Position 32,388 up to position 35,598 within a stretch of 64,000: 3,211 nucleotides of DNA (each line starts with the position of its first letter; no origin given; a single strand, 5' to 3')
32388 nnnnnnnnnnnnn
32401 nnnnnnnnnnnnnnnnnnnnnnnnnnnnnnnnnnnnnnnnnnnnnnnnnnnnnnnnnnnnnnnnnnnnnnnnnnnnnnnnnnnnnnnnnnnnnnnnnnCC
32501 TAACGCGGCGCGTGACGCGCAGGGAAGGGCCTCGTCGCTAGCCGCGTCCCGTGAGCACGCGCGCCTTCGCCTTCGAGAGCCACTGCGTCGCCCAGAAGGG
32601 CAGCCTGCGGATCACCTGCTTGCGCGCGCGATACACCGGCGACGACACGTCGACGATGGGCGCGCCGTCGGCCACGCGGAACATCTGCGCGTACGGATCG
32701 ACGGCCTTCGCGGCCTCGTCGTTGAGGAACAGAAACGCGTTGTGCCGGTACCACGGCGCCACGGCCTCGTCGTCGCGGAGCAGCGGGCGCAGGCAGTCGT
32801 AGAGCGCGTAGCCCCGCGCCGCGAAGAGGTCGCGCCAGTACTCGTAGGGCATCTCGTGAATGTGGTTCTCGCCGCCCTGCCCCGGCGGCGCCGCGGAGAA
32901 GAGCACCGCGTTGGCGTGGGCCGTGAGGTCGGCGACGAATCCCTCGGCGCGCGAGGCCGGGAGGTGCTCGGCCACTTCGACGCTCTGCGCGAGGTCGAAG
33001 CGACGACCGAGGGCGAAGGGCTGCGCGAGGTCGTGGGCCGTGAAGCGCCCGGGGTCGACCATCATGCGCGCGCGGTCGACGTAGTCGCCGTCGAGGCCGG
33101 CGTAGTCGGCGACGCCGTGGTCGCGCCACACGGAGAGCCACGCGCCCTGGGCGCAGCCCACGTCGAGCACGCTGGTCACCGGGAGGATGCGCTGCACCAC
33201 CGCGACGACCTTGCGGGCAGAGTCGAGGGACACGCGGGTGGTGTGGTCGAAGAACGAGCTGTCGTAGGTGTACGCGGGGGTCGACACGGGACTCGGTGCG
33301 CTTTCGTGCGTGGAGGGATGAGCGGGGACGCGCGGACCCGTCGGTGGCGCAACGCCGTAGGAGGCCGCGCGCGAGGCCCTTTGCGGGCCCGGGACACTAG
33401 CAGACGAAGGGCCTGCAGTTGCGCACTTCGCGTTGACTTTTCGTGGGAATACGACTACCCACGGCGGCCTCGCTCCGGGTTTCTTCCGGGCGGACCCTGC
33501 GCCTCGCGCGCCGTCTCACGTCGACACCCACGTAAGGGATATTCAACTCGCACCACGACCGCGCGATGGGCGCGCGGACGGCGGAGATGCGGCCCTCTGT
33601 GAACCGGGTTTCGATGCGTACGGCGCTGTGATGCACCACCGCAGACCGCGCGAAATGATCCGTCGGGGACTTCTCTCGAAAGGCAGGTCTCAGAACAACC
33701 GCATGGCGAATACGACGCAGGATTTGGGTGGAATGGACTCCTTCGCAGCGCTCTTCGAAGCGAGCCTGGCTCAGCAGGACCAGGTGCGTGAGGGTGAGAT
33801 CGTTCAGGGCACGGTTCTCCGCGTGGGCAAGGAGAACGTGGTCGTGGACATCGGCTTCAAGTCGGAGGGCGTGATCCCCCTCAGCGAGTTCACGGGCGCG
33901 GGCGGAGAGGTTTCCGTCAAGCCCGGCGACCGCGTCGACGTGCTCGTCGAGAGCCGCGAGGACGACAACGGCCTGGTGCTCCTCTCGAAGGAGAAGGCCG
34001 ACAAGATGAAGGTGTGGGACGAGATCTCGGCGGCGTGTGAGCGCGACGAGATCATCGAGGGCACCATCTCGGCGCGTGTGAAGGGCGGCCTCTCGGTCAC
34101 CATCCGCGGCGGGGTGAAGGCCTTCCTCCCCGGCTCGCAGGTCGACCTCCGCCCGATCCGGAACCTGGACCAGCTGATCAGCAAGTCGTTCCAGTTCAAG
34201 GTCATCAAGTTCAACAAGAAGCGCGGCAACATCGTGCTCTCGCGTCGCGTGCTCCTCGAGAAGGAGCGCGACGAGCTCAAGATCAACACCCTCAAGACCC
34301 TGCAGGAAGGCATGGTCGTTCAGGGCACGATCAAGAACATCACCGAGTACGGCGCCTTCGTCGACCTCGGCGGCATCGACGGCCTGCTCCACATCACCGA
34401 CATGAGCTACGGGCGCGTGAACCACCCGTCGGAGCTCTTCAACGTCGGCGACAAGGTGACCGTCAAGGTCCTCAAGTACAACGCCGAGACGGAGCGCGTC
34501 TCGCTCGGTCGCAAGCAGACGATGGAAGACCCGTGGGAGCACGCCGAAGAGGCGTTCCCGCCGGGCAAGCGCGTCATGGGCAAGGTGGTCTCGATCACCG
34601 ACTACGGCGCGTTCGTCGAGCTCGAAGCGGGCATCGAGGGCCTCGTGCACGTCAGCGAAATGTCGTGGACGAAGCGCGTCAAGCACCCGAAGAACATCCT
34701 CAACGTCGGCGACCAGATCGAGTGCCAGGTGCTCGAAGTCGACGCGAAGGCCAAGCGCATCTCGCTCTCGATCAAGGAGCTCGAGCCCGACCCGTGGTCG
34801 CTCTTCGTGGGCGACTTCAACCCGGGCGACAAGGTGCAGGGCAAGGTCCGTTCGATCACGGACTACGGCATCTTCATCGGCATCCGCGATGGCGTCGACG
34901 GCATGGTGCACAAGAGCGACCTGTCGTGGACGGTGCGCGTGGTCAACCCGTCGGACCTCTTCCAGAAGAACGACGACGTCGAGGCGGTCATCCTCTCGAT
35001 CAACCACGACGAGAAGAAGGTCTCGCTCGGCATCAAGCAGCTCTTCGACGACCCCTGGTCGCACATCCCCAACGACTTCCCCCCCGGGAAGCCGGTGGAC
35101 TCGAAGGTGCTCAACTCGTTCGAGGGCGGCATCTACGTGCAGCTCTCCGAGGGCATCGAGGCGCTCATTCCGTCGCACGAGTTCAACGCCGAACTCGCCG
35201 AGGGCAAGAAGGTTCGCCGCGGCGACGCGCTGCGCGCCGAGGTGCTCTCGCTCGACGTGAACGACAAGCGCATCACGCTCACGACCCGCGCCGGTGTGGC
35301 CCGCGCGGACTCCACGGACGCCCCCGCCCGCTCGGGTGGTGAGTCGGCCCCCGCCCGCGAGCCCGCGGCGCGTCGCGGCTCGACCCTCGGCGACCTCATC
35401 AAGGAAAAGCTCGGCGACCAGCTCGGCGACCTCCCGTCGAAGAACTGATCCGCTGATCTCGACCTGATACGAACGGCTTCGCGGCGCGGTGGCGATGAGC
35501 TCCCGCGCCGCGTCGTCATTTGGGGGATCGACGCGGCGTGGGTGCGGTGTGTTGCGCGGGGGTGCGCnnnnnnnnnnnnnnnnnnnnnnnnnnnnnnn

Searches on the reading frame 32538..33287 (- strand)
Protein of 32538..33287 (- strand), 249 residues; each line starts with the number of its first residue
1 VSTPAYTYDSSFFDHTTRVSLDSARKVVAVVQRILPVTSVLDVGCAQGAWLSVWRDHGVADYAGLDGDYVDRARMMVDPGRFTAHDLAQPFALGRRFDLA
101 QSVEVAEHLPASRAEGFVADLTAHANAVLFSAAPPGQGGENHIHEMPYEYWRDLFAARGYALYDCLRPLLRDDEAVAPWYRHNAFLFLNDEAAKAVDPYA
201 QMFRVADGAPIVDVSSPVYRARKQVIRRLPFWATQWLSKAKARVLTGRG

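Call 12: search_protein_families(library=pfam, proteins=[window:32538-33287:-], max_evalue=0.01)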
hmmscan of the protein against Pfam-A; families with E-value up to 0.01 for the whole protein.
window:32538-33287:- (249 aa): 3 families
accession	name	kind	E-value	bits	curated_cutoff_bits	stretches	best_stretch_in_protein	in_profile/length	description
PF13489.12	Methyltransf_23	-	5.7e-09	36.4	27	1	30-113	12-98/164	Methyltransferase domain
PF13649.12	Methyltransf_25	-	0.0011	20.1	27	1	40-121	1-89/97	Methyltransferase domain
PF08241.18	Methyltransf_11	-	0.0031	18.5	21.2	1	41-110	1-74/95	Methyltransferase domain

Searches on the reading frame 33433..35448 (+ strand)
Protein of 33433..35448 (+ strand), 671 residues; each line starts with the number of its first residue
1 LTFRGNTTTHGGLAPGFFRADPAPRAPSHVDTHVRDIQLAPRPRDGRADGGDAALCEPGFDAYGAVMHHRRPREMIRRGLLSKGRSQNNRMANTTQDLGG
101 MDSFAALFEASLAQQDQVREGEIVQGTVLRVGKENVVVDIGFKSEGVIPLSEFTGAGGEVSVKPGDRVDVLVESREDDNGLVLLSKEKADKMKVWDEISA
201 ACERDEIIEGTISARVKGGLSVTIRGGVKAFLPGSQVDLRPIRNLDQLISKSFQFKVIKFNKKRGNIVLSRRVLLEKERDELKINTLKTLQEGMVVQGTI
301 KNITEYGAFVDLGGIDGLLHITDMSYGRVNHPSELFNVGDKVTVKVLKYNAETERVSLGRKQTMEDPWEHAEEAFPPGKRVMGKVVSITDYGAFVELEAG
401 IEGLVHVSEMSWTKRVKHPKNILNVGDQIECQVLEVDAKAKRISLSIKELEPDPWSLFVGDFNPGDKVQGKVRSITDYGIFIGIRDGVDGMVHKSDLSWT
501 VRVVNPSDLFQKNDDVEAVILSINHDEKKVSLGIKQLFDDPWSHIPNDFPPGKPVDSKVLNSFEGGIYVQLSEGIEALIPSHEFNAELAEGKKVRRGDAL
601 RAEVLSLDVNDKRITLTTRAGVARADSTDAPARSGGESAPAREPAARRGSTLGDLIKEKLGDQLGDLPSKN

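Call 12: search_protein_families(library=pfam, proteins=[window:33433-35448:+], max_evalue=0.01)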
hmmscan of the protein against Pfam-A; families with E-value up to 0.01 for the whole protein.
window:33433-35448:+ (671 aa): 6 families
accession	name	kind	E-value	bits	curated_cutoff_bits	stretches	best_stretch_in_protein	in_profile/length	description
PF00575.29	S1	-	5.6e-85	280.2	22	6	376-448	3-74/74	S1 RNA binding domain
PF23459.1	S1_RRP5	-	6.6e-30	103.9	27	3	290-358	1-70/72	RRP5 S1 domain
PF21710.3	Spt6_S1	-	4.2e-16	59.4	27.5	1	373-449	12-88/91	Spt6, S1/OB domain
PF13509.12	S1_2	-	2.4e-08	34.4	21.8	0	552-594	2-44/61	S1 domain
PF17092.11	PCB_OB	-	2.6e-07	31.8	27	0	365-432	18-96/111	Penicillin-binding protein OB-like domain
PF18614.7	RNase_II_C_S1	-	0.00017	21.8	26.6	0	574-617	14-57/59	RNase II-type exonuclease C-terminal S1 domain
